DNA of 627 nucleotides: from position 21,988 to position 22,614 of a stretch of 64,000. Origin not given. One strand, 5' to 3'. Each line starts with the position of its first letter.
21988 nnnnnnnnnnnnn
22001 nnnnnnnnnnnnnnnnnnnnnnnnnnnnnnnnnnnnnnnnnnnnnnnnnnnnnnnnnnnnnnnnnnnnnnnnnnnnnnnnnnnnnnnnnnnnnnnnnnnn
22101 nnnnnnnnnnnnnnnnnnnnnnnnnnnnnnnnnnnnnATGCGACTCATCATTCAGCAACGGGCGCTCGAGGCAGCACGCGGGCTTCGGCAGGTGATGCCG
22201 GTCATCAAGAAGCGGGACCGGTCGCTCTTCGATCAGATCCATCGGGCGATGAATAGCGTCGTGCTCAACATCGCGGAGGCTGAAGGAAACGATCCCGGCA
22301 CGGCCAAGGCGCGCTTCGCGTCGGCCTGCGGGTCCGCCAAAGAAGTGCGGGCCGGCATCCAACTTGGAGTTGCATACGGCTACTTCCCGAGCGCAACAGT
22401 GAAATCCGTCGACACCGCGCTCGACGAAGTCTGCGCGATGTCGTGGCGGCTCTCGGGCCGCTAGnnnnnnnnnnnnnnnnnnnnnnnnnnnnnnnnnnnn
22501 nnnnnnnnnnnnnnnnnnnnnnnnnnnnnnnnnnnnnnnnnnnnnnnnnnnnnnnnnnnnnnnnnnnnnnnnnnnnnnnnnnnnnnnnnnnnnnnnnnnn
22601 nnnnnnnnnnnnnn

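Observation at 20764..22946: Repeat-saturated 2.2-kb islet between DUF420 and cstA carrying three small accessory-type genes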

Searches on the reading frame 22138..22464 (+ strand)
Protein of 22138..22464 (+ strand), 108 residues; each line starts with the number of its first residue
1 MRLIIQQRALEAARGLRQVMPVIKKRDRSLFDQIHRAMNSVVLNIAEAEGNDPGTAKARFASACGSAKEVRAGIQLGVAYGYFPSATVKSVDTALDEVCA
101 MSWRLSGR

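Call 8: search_protein_families(library=pfam, proteins=[window:22138-22464:+], max_evalue=0.01)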
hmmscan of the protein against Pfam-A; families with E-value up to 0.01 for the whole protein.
window:22138-22464:+ (108 aa): 1 family
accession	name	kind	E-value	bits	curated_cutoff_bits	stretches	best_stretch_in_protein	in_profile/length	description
PF05635.17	23S_rRNA_IVP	-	3.5e-13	50.2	33.8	1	3-101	3-103/106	23S rRNA-intervening sequence protein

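Call 43: find_related_loci(query=A2, collection=metagenome_contigs, flank=2500)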
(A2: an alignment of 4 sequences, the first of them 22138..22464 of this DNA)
Query A2 (108 aa) in metagenome_contigs; peptide patterns used: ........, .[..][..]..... (x = any residue, [..] = any of these).
600 stretches matched a pattern (row limit reached: there are more); 346 encode a relative of the query (tblastn E <= 1e-3); the best 80 are kept; 80 distinct loci.
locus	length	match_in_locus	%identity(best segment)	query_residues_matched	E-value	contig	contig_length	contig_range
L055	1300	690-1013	94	1-108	3e-71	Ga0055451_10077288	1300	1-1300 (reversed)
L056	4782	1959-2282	93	1-108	1e-65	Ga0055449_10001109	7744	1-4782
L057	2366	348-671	92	1-108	4e-66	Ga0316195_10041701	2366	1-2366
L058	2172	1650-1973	90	1-108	1e-65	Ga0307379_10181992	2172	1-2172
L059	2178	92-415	90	1-108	2e-65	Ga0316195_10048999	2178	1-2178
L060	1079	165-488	90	1-108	4e-68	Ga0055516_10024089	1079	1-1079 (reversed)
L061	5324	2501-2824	88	1-108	3e-62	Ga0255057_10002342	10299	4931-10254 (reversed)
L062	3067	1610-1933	87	1-108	5e-62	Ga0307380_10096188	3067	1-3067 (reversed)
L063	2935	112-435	84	1-108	4e-61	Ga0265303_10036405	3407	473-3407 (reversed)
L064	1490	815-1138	85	1-108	2e-63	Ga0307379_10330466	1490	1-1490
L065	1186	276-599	85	1-108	8e-65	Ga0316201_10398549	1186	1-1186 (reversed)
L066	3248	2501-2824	86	1-108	6e-61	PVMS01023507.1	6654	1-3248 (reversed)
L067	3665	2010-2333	86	1-108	8e-61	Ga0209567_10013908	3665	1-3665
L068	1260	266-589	83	1-108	8e-64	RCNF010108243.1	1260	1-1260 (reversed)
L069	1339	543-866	84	1-108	2e-63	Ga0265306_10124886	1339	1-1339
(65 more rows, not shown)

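Call 49: search_protein_families(library=ncbifam, proteins=[window:22138-22464:+], max_evalue=0.01)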
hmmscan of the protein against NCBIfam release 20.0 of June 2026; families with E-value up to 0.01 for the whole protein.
window:22138-22464:+ (108 aa): 3 families
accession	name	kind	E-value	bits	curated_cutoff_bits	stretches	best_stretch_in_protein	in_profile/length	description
TIGR02436.1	TIGR02436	subfamily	2.8e-12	46.8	24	1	7-102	3-101/109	four helix bundle protein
NF008912.0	PRK12275.1-6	subfamily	1.8e-07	31.2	124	1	24-101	25-103/117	hypothetical protein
NF008911.0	PRK12275.1-2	subfamily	0.00065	20.2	137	1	29-101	34-107/118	hypothetical protein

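Call 66: search_solved_structures(query=A2, max_evalue=0.01)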
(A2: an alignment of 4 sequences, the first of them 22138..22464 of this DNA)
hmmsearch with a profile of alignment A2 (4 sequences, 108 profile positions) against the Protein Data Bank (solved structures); distinct sequences matched with E-value up to 0.01: 1.
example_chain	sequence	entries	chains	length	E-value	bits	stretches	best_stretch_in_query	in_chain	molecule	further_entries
2gsc_A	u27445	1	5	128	4.6e-06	30.1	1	26-100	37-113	Putative uncharacterized protein XCC0516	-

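Call 89: search_dna_similar(query=window:22138-22464:+, collection=plasmids, mode=protein, max_evalue=0.001, max_rows=25)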
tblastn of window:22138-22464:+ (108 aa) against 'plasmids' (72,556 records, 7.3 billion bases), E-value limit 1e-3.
No match.

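Call 90: find_homologous_proteins(query=window:22138-22464:+, max_evalue=1e-10)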
Query window:22138-22464:+ (108 aa): 799 proteins with E <= 1e-10 among 825 candidates; the best 120 are listed.
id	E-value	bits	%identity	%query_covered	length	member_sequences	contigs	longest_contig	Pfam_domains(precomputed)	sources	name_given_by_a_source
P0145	1.0e-62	226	100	100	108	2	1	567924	PF05635.18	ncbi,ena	-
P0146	5.4e-60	218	94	100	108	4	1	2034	PF05635.18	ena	-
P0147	7.3e-60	217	93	100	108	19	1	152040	PF05635.18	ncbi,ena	-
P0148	7.4e-59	214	93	100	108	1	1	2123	PF05635.18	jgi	jgi:four helix bundle protein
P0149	1.1e-58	213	94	100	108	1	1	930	PF05635.18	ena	-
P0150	2.8e-58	212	92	100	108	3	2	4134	PF05635.18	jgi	-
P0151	1.5e-56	207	89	100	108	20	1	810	PF05635.18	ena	-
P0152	2.1e-56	206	89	100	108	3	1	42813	PF05635.18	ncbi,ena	-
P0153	2.1e-56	206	89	100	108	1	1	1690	PF05635.18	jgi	-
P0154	4.0e-56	205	88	100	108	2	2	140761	PF05635.18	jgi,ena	jgi:four helix bundle protein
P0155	5.7e-56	205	89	100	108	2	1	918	PF05635.18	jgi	jgi:four helix bundle protein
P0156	1.1e-55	204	88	100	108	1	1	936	PF05635.18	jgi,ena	-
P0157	1.6e-55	203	87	100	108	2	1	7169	PF05635.18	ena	-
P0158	3.9e-55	202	88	100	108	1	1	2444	PF05635.18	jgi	jgi:four helix bundle protein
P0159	5.4e-55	202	88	100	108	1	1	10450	PF05635.18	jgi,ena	-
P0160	1.1e-54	200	89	100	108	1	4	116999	PF05635.18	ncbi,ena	-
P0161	2.3e-54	200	86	100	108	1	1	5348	PF05635.18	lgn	-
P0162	1.1e-53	197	86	100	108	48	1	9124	PF05635.18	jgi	jgi:four helix bundle protein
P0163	1.3e-53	197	86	100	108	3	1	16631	PF05635.18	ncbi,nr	ncbi:MAG: four helix bundle protein [Myxococcales bacterium]|nr:four helix bundle protein [Myxococca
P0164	1.5e-53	197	85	100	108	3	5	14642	PF05635.18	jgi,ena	-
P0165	2.2e-53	196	86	100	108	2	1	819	PF05635.18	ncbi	-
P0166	2.8e-53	196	86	100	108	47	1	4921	PF05635.18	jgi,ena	-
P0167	2.8e-53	196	86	100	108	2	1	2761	PF05635.18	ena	-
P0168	4.1e-53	195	85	100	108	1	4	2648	PF05635.18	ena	-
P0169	5.5e-53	195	86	100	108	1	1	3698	PF05635.18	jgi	-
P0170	5.7e-53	195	82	100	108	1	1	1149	PF05635.18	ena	-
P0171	6.8e-53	195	83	100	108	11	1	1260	PF05635.18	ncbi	-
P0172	8.0e-53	195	84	100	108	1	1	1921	PF05635.18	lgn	-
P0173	9.0e-53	194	84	100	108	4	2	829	PF05635.18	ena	-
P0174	1.1e-52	194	83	100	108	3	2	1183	PF05635.18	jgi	-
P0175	1.1e-52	194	85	100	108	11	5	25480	PF05635.18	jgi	jgi:four helix bundle protein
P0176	1.1e-52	194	84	100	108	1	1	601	PF05635.18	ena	-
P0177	1.5e-52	194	83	100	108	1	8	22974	PF05635.18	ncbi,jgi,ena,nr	ncbi:MAG: four helix bundle protein [Deltaproteobacteria bacterium]|jgi:four helix bundle protein|nr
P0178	1.5e-52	194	84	100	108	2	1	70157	PF05635.18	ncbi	-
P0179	1.6e-52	194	84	100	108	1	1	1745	PF05635.18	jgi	jgi:four helix bundle protein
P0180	2.1e-52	193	84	100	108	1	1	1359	PF05635.18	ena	-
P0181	2.2e-52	193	83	100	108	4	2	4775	PF05635.18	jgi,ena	jgi:four helix bundle protein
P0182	2.2e-52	193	83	100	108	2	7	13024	PF05635.18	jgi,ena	-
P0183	3.0e-52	193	82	100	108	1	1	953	PF05635.18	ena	-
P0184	3.0e-52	193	83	100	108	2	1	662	PF05635.18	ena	-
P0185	3.1e-52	193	84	100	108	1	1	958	PF05635.18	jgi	jgi:four helix bundle protein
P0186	3.4e-52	193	84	100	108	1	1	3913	PF05635.18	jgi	jgi:four helix bundle protein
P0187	3.9e-52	192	83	100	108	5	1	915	PF05635.18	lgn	-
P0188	4.0e-52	192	84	100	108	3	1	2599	PF05635.18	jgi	jgi:four helix bundle protein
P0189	4.3e-52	192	83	100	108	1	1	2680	PF05635.18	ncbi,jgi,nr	ncbi:MAG: hypothetical protein DRH23_17535 [Deltaproteobacteria bacterium]|nr:MAG: hypothetical prot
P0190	4.6e-52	192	83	100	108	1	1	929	PF05635.18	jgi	jgi:four helix bundle protein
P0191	5.8e-52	192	84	100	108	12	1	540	PF05635.18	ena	-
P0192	6.0e-52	192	82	100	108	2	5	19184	PF05635.18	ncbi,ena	-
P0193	6.2e-52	192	84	100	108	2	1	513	PF05635.18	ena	-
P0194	6.2e-52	192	82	100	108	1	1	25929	PF05635.18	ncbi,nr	ncbi:MAG TPA: four helix bundle protein [Polyangiales bacterium]|nr:four helix bundle protein [Polya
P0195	8.5e-52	191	81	100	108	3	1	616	PF05635.18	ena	-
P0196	1.1e-51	191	83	100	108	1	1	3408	PF05635.18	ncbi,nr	ncbi:MAG: four helix bundle protein [Deltaproteobacteria bacterium]|nr:four helix bundle protein [De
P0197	1.2e-51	191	83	100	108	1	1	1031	PF05635.18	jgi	jgi:four helix bundle protein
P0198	1.4e-51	191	83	100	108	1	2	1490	PF05635.18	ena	-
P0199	1.5e-51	190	83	100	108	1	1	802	PF05635.18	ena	-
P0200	1.6e-51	190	83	100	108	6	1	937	PF05635.18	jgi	-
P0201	1.6e-51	190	84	100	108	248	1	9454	PF05635.18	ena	-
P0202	2.1e-51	190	82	100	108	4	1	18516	PF05635.18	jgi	jgi:four helix bundle protein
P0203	2.2e-51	190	81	100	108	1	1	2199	PF05635.18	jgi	-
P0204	2.6e-51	190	83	100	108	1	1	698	PF05635.18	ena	-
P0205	2.7e-51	190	83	100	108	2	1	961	PF05635.18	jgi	-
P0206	2.8e-51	190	82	100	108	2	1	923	PF05635.18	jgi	-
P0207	2.9e-51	190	82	100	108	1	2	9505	PF05635.18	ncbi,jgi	ncbi:MAG: four helix bundle protein [Polyangiales bacterium]|jgi:four helix bundle protein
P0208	3.0e-51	190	83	100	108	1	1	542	PF05635.18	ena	-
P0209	3.2e-51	189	80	100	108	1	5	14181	PF05635.18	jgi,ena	-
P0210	3.4e-51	189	82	100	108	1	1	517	PF05635.18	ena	-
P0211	4.2e-51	189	81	100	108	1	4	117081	PF05635.18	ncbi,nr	ncbi:MAG: four helix bundle protein [Deltaproteobacteria bacterium]|nr:four helix bundle protein [De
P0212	4.5e-51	189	81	100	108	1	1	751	PF05635.18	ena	-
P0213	5.5e-51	189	82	100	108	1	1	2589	PF05635.18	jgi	jgi:four helix bundle protein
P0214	5.5e-51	189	83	100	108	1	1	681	PF05635.18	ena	-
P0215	5.9e-51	189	83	100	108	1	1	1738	PF05635.18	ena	-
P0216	5.9e-51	189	84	100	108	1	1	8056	PF05635.18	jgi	jgi:four helix bundle protein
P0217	6.3e-51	188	82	100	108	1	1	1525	PF05635.18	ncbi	-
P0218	6.4e-51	188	82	100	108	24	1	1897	PF05635.18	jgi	jgi:four helix bundle protein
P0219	7.0e-51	188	83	100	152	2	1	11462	PF05635.18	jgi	jgi:four helix bundle protein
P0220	7.6e-51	188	82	100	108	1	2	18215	PF05635.18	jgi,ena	-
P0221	8.3e-51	188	81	100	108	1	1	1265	PF05635.18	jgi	-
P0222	1.1e-50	188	83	100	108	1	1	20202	PF05635.18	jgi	-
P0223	1.2e-50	188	83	100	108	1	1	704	PF05635.18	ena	-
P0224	1.2e-50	188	82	100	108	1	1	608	PF05635.18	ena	-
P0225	1.2e-50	188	81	100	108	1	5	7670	PF05635.18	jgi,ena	-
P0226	1.2e-50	188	80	100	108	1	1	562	PF05635.18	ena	-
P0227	1.4e-50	187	81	100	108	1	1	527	PF05635.18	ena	-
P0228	1.5e-50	187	83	100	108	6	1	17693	PF05635.18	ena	-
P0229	1.5e-50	187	81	100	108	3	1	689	PF05635.18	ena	-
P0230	1.5e-50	187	82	100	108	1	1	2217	PF05635.18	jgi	-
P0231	1.6e-50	187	81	100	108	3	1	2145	PF05635.18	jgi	-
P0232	1.6e-50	187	82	100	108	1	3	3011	PF05635.18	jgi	-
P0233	1.7e-50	187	81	100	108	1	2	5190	PF05635.18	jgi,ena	-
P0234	2.0e-50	187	81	100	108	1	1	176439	PF05635.18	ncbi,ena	-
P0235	2.1e-50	187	82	100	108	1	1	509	PF05635.18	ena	-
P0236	2.2e-50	187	83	100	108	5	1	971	PF05635.18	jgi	-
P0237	2.2e-50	187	82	100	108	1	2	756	PF05635.18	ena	-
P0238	2.3e-50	187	80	100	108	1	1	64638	PF05635.18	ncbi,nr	ncbi:MAG TPA: four helix bundle protein [Polyangiales bacterium]|nr:four helix bundle protein [Polya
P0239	2.3e-50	187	81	100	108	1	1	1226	PF05635.18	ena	-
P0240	2.4e-50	187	81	100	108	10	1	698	PF05635.18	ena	-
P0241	2.5e-50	187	81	100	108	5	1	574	PF05635.18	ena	-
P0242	2.7e-50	186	81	100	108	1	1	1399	PF05635.18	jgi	-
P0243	2.9e-50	186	79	100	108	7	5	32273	PF05635.18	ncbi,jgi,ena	ncbi:MAG: four helix bundle protein [Polyangiales bacterium]|jgi:four helix bundle protein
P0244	3.1e-50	186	81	100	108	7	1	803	PF05635.18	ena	-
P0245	3.1e-50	186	80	100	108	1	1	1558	PF05635.18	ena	-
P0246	3.2e-50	186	82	100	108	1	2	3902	PF05635.18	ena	-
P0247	3.3e-50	186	82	100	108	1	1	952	PF05635.18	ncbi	-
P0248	4.0e-50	186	81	100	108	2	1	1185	PF05635.18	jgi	-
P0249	4.2e-50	186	82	99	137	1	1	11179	PF05635.18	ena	-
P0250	4.3e-50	186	82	100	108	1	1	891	PF05635.18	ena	-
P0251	4.7e-50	186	82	100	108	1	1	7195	PF05635.18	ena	-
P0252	5.3e-50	186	81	100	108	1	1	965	PF05635.18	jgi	-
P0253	6.0e-50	185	82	100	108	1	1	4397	PF05635.18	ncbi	-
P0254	6.1e-50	185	81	100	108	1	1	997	PF05635.18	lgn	-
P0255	6.1e-50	185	81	100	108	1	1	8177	PF05635.18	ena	-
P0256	6.1e-50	185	81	100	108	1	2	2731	PF05635.18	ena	-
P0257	6.4e-50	185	80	100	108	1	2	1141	PF05635.18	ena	-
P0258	7.1e-50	185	81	100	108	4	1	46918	PF05635.18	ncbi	ncbi:MAG: four helix bundle protein [Polyangiales bacterium]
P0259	8.0e-50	185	79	100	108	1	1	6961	PF05635.18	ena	-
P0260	8.4e-50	185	80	100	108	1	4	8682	PF05635.18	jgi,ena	-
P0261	8.5e-50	185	82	100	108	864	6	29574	PF05635.18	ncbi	ncbi:MAG: four helix bundle protein [Polyangiales bacterium]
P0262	9.1e-50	185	81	100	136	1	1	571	PF05635.18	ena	-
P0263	9.9e-50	185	81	100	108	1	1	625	PF05635.18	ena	-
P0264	1.0e-49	185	80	100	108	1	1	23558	PF05635.18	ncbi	-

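Call 91: find_encoding_contigs(protein=P0147, flank=6000, max_places=2)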
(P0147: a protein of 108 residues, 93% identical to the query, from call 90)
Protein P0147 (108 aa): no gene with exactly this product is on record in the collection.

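Call 92: list_cluster_members(proteins=[P0145, P0121, P0147])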
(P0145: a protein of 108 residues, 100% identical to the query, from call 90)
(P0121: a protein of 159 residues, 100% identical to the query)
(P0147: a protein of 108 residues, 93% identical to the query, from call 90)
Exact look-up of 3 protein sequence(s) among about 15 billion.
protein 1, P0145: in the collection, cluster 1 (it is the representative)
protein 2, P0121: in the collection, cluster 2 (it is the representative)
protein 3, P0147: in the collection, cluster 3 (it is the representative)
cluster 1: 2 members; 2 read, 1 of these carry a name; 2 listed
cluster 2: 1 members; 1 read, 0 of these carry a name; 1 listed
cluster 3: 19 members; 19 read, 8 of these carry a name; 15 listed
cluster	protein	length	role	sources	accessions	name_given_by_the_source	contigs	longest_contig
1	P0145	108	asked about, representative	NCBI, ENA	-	-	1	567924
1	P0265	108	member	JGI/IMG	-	four helix bundle protein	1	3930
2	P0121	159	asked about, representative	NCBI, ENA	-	-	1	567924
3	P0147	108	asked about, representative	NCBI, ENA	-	-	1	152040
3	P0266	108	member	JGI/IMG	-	four helix bundle protein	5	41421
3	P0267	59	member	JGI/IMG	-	hypothetical protein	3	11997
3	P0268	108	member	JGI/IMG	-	four helix bundle protein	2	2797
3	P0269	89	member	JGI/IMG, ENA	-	four helix bundle protein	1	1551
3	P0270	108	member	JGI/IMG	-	four helix bundle protein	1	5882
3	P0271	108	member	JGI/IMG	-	four helix bundle protein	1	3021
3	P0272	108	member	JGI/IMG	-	four helix bundle protein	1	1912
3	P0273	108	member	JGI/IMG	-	four helix bundle protein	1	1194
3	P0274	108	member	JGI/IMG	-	-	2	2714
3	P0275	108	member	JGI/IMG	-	-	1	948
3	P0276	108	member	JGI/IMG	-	-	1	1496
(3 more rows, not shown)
